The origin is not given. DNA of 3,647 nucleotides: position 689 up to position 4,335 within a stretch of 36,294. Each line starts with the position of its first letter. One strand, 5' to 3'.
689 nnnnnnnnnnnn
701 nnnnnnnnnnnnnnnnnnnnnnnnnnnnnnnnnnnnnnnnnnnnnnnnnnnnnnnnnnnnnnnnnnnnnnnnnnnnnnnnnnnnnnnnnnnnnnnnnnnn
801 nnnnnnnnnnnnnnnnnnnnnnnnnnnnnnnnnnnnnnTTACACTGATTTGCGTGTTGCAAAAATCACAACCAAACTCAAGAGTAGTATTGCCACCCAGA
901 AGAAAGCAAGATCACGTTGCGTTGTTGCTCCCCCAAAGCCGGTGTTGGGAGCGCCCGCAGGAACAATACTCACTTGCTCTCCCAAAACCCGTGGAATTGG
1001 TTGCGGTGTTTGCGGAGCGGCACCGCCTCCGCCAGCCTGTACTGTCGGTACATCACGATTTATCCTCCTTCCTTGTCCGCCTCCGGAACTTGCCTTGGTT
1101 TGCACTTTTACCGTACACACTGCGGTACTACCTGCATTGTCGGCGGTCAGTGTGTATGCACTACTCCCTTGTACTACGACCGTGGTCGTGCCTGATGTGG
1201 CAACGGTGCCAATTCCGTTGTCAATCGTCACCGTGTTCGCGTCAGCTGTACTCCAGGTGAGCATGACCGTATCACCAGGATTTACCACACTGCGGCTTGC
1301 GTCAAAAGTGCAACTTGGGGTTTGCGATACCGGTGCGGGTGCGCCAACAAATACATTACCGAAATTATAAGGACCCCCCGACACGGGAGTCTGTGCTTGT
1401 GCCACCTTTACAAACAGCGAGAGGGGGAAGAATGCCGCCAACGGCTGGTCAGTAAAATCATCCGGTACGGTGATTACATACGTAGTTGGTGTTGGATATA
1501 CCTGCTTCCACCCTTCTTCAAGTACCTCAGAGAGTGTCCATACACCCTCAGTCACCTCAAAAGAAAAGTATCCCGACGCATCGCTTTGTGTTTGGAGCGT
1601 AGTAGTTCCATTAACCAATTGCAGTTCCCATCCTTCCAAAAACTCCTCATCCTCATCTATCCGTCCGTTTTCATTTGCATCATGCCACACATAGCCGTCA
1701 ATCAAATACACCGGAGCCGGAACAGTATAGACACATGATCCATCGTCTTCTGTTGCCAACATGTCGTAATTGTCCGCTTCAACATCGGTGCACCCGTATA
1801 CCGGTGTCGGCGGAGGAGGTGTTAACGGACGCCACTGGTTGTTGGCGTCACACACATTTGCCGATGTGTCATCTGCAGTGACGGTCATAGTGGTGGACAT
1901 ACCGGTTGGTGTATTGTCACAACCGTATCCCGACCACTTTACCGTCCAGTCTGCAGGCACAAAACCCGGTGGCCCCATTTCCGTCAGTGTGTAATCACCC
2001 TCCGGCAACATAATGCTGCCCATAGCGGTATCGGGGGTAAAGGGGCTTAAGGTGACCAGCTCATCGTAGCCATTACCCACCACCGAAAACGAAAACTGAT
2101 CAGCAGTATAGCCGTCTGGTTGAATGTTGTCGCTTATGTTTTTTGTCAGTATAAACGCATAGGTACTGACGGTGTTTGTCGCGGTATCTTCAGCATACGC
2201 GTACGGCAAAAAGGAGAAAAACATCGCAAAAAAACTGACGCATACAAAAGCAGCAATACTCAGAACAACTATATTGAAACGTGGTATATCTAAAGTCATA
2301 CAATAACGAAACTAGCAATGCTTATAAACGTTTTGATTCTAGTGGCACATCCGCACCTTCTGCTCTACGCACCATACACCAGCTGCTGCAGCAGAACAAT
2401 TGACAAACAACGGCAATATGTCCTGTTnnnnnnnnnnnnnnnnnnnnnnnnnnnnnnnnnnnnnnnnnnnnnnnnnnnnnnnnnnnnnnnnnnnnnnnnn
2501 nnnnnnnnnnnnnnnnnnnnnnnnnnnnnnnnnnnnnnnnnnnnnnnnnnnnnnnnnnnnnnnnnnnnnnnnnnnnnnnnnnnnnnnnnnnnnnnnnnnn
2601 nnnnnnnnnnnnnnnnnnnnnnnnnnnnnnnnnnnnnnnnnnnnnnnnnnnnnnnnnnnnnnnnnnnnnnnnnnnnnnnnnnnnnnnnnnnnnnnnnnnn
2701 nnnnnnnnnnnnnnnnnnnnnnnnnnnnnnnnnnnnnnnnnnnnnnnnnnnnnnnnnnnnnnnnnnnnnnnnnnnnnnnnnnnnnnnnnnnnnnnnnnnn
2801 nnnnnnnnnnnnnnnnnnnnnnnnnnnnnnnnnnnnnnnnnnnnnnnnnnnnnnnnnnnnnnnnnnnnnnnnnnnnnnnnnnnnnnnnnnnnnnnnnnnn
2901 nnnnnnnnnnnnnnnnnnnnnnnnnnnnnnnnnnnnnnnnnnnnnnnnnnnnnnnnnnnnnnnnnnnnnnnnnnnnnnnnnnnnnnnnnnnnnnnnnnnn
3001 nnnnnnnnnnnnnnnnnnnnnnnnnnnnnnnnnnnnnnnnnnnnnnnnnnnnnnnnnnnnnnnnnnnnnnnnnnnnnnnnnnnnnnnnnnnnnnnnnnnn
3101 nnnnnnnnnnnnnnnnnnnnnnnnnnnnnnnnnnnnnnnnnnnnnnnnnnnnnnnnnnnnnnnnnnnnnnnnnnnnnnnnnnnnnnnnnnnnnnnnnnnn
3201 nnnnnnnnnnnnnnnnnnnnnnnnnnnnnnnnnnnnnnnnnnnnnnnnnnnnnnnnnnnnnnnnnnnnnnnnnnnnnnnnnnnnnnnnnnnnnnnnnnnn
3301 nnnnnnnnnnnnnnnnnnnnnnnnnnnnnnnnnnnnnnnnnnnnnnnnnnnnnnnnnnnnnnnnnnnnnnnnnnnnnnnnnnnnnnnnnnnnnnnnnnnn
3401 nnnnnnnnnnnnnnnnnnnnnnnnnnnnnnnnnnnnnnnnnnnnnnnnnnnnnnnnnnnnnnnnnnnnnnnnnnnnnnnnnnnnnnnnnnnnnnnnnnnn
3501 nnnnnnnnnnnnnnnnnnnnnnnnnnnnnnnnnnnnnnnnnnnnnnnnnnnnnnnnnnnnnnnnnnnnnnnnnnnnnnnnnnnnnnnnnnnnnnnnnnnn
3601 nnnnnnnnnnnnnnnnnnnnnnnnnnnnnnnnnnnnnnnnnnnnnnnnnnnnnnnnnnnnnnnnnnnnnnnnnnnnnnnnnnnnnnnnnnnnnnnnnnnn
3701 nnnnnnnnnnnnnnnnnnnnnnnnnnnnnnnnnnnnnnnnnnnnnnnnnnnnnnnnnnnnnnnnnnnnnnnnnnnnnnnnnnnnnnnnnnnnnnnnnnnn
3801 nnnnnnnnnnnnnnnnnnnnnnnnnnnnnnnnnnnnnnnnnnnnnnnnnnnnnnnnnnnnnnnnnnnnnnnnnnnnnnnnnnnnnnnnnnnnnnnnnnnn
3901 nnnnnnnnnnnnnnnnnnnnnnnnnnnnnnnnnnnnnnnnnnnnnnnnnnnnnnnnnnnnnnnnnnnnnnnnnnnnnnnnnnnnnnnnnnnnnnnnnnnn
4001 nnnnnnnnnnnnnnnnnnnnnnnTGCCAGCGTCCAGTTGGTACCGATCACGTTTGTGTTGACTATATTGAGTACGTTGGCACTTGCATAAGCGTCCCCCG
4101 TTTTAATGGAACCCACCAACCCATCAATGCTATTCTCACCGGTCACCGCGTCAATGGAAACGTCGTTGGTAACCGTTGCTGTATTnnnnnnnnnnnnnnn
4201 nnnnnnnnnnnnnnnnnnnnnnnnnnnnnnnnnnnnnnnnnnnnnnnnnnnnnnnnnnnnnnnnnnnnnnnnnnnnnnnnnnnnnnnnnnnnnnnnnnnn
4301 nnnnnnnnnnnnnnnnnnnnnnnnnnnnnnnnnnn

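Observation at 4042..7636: Unnamed bipartite TG..TGDA-N-x2-N-x-VN-x-N module shared by consecutive secreted proteins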

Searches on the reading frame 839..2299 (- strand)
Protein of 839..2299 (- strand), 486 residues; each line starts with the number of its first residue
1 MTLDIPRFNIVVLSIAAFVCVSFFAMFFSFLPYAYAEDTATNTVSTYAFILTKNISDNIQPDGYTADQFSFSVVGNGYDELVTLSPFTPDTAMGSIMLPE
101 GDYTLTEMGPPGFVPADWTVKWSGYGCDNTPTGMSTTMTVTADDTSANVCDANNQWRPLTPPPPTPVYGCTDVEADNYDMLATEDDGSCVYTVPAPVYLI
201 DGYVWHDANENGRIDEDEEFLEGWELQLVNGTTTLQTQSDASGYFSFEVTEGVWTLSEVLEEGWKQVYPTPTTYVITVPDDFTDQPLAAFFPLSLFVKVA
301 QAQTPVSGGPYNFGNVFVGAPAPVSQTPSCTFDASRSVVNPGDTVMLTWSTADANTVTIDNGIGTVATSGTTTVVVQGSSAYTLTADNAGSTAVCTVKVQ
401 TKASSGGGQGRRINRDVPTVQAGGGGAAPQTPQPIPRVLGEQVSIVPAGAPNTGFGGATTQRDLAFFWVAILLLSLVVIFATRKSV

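Call 3: search_protein_families(library=pfam, proteins=[window:839-2299:-], max_evalue=1)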
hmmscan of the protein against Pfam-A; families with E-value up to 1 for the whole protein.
window:839-2299:- (486 aa): 3 families
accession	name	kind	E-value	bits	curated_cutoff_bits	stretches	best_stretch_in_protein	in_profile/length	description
PF17210.9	SdrD_B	-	2.1e-06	28.3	29.7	1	202-261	5-67/112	SdrD B-like domain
PF17802.7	SpaA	-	0.0019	18.7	23.1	1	215-259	9-59/91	Prealbumin-like fold domain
PF19403.5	SpaA_2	-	0.017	16.1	25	1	65-125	22-75/96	Prealbumin-like fold domain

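Call 4: search_protein_families(library=ncbifam, proteins=[window:839-2299:-], max_evalue=1)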
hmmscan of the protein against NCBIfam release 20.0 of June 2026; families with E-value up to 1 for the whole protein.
window:839-2299:- (486 aa): 2 families
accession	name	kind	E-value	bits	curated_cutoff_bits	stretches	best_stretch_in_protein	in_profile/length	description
NF012181.0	MSCRAMM_SdrD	exception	0.009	13.4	2500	1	190-248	674-734/1379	MSCRAMM family adhesin SdrD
NF058571.1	GVDTG_CTERM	domain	0.42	11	29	1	446-473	1-27/44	GVDTG sorting domain-containing protein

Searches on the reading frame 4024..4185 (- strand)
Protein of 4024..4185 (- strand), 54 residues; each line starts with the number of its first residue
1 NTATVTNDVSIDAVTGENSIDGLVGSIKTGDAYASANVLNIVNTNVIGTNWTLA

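Call 43: find_homologous_proteins(query=A4, max_evalue=0.001)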
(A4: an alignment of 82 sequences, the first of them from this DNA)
Query A4 (82 sequences): 130 candidates shared short words with the query, none scored E <= 0.001.

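Call 51: search_protein_representatives(alignment_id=A4)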
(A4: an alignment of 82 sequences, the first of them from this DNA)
Query: 82 sequences, 56 profile positions. Proteins with E-value up to 0.001 (for the whole library): 3391; up to 1e-10: 2012; up to 1e-30: 873. The best 150 are listed.
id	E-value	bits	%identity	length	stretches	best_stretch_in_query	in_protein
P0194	2.6e-75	264.2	-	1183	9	1-56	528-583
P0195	3.7e-75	263.7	-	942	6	1-56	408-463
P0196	6.5e-71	250.1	-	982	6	1-55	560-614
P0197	1.6e-69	245.7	-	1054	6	1-55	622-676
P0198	3.4e-69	244.6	-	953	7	1-55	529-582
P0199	6.3e-69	243.7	-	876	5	2-55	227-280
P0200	8.6e-69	243.3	-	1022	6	1-55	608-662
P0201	2.3e-68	241.9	-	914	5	1-56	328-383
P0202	4.3e-68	241.1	-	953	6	1-55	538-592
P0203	7.2e-66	233.9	-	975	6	1-55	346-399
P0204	7.9e-66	233.8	-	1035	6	1-54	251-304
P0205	2.1e-65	232.5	-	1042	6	1-55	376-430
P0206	2.1e-65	232.4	-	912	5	1-55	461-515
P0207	2.5e-65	232.2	-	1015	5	1-55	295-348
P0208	3.3e-64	228.6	-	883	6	1-55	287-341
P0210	1.2e-63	226.9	-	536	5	1-55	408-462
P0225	3.0e-61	219.1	-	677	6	1-55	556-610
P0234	1.2e-59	214.0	-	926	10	1-46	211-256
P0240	7.8e-59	211.4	-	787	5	1-56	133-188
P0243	1.1e-58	210.9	-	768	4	1-55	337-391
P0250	8.6e-58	208.1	-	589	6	1-47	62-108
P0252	1.2e-57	207.6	-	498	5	1-49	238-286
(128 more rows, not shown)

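Call 52: list_cluster_members(proteins=[P0194, P0195, P0199, P0210, P0234, P0250, P0252, P0240, P0243, P0225])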
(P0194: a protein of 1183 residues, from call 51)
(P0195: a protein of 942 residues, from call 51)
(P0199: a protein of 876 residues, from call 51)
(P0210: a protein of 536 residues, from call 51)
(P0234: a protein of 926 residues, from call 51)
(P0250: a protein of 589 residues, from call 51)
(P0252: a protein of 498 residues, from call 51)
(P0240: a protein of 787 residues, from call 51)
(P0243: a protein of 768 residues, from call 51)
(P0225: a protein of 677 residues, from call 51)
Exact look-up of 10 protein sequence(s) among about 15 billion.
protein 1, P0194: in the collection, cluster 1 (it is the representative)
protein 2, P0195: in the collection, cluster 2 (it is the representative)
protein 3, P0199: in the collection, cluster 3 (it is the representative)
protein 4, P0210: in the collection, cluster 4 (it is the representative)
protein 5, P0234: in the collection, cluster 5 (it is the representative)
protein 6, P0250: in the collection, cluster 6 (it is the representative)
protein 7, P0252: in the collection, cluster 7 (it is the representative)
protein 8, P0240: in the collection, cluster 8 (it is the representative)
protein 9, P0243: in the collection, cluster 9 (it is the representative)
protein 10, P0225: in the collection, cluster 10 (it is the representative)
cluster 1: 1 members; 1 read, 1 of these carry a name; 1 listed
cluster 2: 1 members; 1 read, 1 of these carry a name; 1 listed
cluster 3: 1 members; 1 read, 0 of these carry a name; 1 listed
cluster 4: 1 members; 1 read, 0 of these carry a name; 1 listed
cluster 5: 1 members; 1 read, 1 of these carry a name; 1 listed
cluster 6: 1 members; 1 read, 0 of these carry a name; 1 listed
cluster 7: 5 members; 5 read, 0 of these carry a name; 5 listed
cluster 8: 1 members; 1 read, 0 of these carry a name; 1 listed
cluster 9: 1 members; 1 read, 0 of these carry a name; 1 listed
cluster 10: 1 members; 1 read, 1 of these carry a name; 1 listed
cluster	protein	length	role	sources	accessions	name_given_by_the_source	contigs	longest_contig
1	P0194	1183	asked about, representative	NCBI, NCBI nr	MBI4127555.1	MAG: hypothetical protein HY459_00640 [Parcubacteria group bacterium] | hypothetical protein [Parcubacteria group bacterium]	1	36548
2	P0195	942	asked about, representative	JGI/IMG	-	uncharacterized repeat protein (TIGR01451 family)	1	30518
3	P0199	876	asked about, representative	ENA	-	-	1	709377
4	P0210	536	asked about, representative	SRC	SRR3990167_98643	-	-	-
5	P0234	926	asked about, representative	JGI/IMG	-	hypothetical protein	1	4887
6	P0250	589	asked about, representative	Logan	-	-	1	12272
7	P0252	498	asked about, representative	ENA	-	-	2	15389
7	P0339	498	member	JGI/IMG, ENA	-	-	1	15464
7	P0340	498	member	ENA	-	-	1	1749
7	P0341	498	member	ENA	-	-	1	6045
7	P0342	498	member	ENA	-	-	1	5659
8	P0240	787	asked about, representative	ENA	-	-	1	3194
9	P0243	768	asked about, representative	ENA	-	-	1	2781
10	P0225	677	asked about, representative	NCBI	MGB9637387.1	MAG: hypothetical protein ACPLY7_01135, partial [Microgenomates group bacterium]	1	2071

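Call 66: search_solved_structures(query=A4, max_evalue=10, show_alignments=2)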
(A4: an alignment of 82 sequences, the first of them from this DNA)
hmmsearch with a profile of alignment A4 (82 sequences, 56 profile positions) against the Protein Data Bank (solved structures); distinct sequences matched with E-value up to 10: 2.
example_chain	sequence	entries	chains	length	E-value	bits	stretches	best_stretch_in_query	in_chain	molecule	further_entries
6i4m_G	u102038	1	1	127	0.6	13.2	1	30-48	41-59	Gelsolin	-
10lr_A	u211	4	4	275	5.3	10.2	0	10-32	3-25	Plasma kallikrein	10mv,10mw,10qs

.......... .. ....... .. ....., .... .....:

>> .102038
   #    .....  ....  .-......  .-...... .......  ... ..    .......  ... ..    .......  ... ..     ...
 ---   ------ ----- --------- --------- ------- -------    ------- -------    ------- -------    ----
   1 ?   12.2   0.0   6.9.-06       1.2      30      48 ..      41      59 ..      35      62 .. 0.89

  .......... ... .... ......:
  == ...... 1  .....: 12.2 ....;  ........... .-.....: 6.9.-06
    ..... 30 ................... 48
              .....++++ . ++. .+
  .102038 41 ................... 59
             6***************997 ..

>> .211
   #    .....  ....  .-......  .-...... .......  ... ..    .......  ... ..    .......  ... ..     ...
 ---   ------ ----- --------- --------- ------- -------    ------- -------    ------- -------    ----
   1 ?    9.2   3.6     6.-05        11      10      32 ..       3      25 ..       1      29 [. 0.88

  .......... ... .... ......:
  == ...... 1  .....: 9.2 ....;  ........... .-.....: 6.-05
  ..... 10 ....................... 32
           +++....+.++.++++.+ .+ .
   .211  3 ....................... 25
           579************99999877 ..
